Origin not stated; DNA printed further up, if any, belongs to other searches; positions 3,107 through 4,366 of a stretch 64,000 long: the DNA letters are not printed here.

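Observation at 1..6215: Sdh/Frd-type flavoprotein + sucCD + translationally coupled Fe-S / AsrA-like / AsrB-like trio: candidate soluble NAD(P)H-linked fumarate/succinate oxidoreductase module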

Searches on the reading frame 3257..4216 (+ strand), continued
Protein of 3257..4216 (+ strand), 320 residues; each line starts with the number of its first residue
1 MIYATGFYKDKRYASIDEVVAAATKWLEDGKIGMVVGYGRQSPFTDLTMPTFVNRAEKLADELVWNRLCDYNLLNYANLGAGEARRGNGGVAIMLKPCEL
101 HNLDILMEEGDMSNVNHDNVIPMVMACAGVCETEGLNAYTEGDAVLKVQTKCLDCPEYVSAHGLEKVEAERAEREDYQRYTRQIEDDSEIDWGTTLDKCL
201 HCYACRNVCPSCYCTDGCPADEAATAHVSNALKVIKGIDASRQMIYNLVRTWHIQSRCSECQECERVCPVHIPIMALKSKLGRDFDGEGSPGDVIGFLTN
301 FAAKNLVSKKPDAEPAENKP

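Call 27: find_encoding_contigs(protein=P0033, flank=8000, max_places=2)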
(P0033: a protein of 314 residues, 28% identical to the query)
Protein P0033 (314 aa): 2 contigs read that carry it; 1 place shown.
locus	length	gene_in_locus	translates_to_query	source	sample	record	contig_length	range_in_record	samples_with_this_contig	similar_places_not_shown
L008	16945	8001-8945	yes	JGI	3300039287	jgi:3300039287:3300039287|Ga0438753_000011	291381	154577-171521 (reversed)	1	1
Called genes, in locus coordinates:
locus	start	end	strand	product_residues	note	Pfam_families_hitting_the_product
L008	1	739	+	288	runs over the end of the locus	PF00126:HTH_1, PF03466:LysR_substrate, PF12727:PBP_like (weak)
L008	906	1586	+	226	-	PF00027:cNMP_binding, PF13545:HTH_Crp_2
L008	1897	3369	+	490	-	PF00939:Na_sulph_symp, PF03600:CitMHS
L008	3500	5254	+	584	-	PF00890:FAD_binding_2, PF01266:DAO (faint), PF07992:Pyr_redox_2 (weak), PF12831:FAD_oxidored (faint)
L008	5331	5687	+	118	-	PF00037:Fer4 (faint), PF12838:Fer4_7 (weak), PF13187:Fer4_9 (weak)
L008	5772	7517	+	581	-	PF00037:Fer4 (weak), PF12838:Fer4_7 (weak), PF13187:Fer4_9 (weak), PF13237:Fer4_10 (weak), PF14697:Fer4_21 (weak), PF02662:FlpD, PF00037:Fer4 (weak), PF12838:Fer4_7 (weak), +7 more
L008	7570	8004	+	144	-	PF02662:FlpD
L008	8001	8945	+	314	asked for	PF13237:Fer4_10 (faint), PF00037:Fer4 (faint), PF13183:Fer4_8 (weak)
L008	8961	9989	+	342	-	PF12838:Fer4_7 (faint), PF13183:Fer4_8 (faint), PF13534:Fer4_17 (faint), PF13187:Fer4_9 (faint), PF12797:Fer4_2 (faint), PF00037:Fer4 (faint), PF17179:Fer4_22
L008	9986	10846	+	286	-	PF00175:NAD_binding_1, PF10418:DHODB_Fe-S_bind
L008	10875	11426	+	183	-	PF00484:Pro_CA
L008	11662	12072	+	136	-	-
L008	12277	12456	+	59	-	-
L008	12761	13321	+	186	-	PF13302:Acetyltransf_3, PF00583:Acetyltransf_1, PF13523:Acetyltransf_8 (faint), PF13420:Acetyltransf_4, PF08445:FR47 (faint), PF13508:Acetyltransf_7 (weak)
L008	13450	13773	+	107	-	PF13549:ATP-grasp_5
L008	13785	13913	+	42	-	PF13549:ATP-grasp_5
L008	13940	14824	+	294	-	PF00378:ECH_1, PF16113:ECH_2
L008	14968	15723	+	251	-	PF01209:Ubie_methyltran (weak), PF13649:Methyltransf_25, PF13847:Methyltransf_31, PF08241:Methyltransf_11, PF08242:Methyltransf_12 (weak)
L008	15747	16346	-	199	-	PF13346:ABC2_membrane_5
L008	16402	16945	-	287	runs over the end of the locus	PF13175:AAA_15 (faint), PF00005:ABC_tran, PF13304:AAA_21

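Call 32: search_solved_structures(query=L003:6174-7787:+, show_alignments=3, max_evalue=1e-20)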
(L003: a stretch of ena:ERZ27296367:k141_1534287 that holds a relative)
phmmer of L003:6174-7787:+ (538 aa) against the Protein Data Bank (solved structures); distinct sequences matched with E-value up to 1e-20: 53.
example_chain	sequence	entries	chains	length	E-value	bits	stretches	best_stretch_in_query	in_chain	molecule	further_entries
7d6v_A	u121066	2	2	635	9.6e-62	212.7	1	89-354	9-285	Succinate dehydrogenase subunit A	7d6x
1nek_A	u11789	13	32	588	2.3e-52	181.7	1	85-486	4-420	Succinate dehydrogenase flavoprotein subunit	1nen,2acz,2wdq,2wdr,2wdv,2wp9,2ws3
3p4p_A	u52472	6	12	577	2.2e-51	178.5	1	86-495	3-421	Fumarate reductase flavoprotein subunit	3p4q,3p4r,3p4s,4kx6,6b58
1kf6_A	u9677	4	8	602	2.6e-51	178.2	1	86-495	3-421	FUMARATE REDUCTASE FLAVOPROTEIN | Fumarate reductase flavoprotein subunit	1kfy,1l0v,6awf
5kxj_A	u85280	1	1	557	3.9e-51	177.7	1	83-487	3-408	L-aspartate oxidase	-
5vpn_A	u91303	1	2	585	6e-51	177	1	86-495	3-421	Fumarate reductase flavoprotein subunit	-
2b76_A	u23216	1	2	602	6.7e-51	176.9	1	86-495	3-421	Fumarate reductase flavoprotein subunit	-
3cir_A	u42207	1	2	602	1.3e-50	176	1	86-495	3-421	Fumarate reductase flavoprotein subunit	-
1chu_A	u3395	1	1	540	2e-50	175.3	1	85-487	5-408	PROTEIN (L-ASPARTATE OXIDASE)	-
1knp_A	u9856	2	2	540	1.9e-49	172.1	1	85-487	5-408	L-aspartate oxidase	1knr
6lum_A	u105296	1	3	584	2.2e-48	168.6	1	88-499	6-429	Succinate dehydrogenase subunit A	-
6vax_A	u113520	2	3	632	8.1e-47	163.4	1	85-481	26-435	Succinate dehydrogenase [ubiquinone] flavoprotein subunit, mitochondrial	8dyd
8gs8_A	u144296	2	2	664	8.9e-47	163.3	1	85-481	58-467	Succinate dehydrogenase [ubiquinone] flavoprotein subunit, mitochondrial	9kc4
1zoy_A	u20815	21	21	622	9.5e-47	163.2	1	86-487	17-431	FAD-binding protein | Succinate dehydrogenase [ubiquinone] flavoprotein subunit, mitochondrial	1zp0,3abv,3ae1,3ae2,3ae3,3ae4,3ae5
4ytp_A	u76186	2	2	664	1.1e-46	163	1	85-487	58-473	Succinate dehydrogenase [ubiquinone] flavoprotein subunit, mitochondrial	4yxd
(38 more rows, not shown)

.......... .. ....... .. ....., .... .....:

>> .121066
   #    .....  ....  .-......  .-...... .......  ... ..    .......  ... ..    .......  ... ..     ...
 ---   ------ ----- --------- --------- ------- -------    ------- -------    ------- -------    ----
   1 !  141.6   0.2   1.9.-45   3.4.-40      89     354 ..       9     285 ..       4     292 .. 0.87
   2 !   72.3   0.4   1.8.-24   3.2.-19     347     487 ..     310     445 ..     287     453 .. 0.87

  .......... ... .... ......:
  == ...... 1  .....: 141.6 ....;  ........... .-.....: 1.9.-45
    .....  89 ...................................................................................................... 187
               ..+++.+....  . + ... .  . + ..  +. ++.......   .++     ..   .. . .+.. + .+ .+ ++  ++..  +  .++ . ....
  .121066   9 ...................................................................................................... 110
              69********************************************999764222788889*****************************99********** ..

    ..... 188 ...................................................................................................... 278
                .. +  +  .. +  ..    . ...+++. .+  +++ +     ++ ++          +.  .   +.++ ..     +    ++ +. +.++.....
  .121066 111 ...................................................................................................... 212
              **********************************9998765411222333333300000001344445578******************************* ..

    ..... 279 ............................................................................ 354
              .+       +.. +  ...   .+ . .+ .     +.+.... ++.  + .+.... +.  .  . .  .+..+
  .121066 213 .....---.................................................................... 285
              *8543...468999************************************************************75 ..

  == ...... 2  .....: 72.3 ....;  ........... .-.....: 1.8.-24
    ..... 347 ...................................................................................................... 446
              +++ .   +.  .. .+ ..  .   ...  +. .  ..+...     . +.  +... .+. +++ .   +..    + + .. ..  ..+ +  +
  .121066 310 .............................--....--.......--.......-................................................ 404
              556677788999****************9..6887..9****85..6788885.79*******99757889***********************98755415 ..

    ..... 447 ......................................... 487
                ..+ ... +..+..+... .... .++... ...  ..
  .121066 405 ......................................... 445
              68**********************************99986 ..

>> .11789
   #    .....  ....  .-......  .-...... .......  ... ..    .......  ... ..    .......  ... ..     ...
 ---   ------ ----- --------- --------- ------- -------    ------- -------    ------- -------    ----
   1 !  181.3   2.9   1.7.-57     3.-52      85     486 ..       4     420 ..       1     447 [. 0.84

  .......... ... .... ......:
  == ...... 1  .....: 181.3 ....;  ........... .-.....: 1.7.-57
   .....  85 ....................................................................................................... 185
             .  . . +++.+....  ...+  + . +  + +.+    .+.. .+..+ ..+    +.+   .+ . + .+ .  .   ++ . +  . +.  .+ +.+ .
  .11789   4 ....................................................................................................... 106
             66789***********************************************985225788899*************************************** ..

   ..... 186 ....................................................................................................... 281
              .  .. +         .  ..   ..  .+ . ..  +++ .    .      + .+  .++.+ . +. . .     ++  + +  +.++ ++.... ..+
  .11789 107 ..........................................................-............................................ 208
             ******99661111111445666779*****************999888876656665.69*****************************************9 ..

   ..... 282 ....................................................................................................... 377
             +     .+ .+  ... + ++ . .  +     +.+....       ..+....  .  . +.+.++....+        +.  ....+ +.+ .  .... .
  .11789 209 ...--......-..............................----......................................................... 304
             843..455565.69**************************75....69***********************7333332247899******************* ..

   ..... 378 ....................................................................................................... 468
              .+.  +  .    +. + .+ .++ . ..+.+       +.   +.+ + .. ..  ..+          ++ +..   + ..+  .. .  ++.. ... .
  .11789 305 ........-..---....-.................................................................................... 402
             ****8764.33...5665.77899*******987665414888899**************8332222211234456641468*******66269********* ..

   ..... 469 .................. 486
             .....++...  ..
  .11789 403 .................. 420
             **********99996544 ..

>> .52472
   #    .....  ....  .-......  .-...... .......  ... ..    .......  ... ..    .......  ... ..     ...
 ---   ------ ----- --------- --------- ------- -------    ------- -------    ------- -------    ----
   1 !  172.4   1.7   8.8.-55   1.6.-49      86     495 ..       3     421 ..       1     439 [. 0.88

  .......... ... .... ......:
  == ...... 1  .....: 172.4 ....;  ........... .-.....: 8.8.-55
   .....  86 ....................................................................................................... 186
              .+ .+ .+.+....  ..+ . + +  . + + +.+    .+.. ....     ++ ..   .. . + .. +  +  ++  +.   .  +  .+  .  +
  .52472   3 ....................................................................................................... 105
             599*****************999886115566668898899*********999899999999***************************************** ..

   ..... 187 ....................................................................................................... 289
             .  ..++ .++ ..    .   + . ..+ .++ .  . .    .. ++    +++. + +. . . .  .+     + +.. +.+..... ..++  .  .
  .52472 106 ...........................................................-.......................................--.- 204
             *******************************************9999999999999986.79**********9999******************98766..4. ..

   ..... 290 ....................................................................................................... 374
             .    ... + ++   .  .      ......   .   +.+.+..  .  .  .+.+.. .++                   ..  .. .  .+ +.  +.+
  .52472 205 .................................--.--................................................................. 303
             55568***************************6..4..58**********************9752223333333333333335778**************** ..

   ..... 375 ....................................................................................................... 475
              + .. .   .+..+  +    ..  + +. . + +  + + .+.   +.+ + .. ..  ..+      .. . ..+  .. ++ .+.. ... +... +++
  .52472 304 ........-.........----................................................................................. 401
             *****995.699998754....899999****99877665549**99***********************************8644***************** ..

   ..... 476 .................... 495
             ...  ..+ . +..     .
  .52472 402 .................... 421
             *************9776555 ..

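Call 37: find_related_loci(query=A2, collection=genome_contigs, flank=10000)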
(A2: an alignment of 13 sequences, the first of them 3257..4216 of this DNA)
Query A2 (320 aa) in genome_contigs; peptide patterns used: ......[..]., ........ (x = any residue, [..] = any of these).
21 stretches matched a pattern; 6 encode a relative of the query (tblastn E <= 1e-3); 6 distinct loci.
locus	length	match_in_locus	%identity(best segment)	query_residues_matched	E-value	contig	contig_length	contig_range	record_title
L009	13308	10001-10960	72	1-320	7e-165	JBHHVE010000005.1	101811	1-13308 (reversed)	MAG: Leptospirillia bacterium isolate S.4.sp3_bin.30 NODE_20_length_101811_cov_7.686603, whole genome shotgun sequence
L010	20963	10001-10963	73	1-320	3e-163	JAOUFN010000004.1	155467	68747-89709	MAG: Nitrospirota bacterium isolate 4_1_July_SF_Bin45 4_1_July_SF_Bin45_scaffold_21_c1, whole genome shotgun sequence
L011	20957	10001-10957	71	1-319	9e-157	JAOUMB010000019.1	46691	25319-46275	MAG: Nitrospirota bacterium isolate 8_1_July_SF_Bin21 8_1_July_SF_Bin21_scaffold_183_c1, whole genome shotgun sequence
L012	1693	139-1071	70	1-310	2e-166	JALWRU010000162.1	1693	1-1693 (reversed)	MAG: Nitrospira sp. isolate M2_metabat2_scaf2bin.023 M2_NODE_179675_length_1693_cov_5.667305, whole genome shotgun seque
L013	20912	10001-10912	71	1-304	1e-151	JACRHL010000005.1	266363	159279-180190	MAG: Nitrospirae bacterium isolate NC_groundwater_1776_Pr3_B-0.1um_70_102 SR-2_scaffold_141_693912, whole genome shotgun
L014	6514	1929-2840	70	1-304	8e-152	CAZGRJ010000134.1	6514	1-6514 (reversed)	MAG TPA_asm: uncultured Nitrospirales bacterium isolate SRP214966_co3_157 genome assembly, contig: NODE_22237_length_651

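Call 40: find_homologous_proteins(query=L003:6174-7787:+, max_evalue=1e-30)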
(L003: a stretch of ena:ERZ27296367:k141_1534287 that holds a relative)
Query L003:6174-7787:+ (538 aa): 8000 proteins with E <= 1e-30 among 8000 candidates; the best 120 are listed.
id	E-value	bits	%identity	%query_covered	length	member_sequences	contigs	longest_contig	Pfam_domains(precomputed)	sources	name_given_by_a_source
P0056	0.0e+0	1211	100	100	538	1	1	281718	PF00890.31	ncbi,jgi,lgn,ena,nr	ncbi:MAG: FAD-binding protein [Nitrospirota bacterium]|nr:FAD-binding protein [Nitrospirota bacteriu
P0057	0.0e+0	1059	86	100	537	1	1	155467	PF00890.31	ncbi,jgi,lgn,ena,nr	ncbi:MAG: FAD-binding protein [Nitrospirota bacterium]|nr:FAD-binding protein [Nitrospirota bacteriu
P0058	0.0e+0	1032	84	100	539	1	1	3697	PF00890.31,PF03486.21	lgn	-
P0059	0.0e+0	1027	84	100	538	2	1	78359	PF00890.31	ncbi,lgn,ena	-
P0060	0.0e+0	1024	82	100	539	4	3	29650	PF00890.31,PF03486.21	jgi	jgi:succinate dehydrogenase/fumarate reductase flavoprotein subunit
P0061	1.4e-298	1009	82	99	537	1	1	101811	PF00890.31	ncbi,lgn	ncbi:MAG: FAD-binding protein [Leptospirillia bacterium]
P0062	2.5e-298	1008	82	99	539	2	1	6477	PF00890.31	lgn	-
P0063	5.5e-298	1007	83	99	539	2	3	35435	PF00890.31,PF03486.21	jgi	-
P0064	1.4e-293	993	80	99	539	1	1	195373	PF00890.31,PF03486.21,PF01134.29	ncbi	-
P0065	7.9e-292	987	80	100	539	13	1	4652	PF00890.31,PF03486.21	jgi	-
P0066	1.3e-290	983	79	99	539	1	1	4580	PF00890.31,PF03486.21,PF01134.29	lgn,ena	-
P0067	2.0e-287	972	79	99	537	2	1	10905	PF00890.31,PF03486.21,PF01134.29,PF12831.14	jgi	jgi:succinate dehydrogenase / fumarate reductase flavoprotein subunit/L-aspartate oxidase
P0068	4.0e-287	971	79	100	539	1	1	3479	PF00890.31,PF12831.14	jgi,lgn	-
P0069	1.0e-286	970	79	99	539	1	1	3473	PF00890.31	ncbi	-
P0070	1.8e-281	953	79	99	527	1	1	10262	PF00890.31,PF03486.21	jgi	jgi:succinate dehydrogenase/fumarate reductase flavoprotein subunit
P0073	9.4e-225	765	64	99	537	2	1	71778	PF01266.31,PF00890.31,PF07992.21,PF03486.21,PF12831.14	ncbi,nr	ncbi:MAG: FAD-binding protein [Nitrospirae bacterium]|nr:FAD-binding protein [Nitrospirota bacterium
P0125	1.7e-214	732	61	98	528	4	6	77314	PF00890.31,PF07992.21,PF03486.21,PF12831.14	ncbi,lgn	ncbi:MAG: FAD-binding protein [Nitrospira sp.]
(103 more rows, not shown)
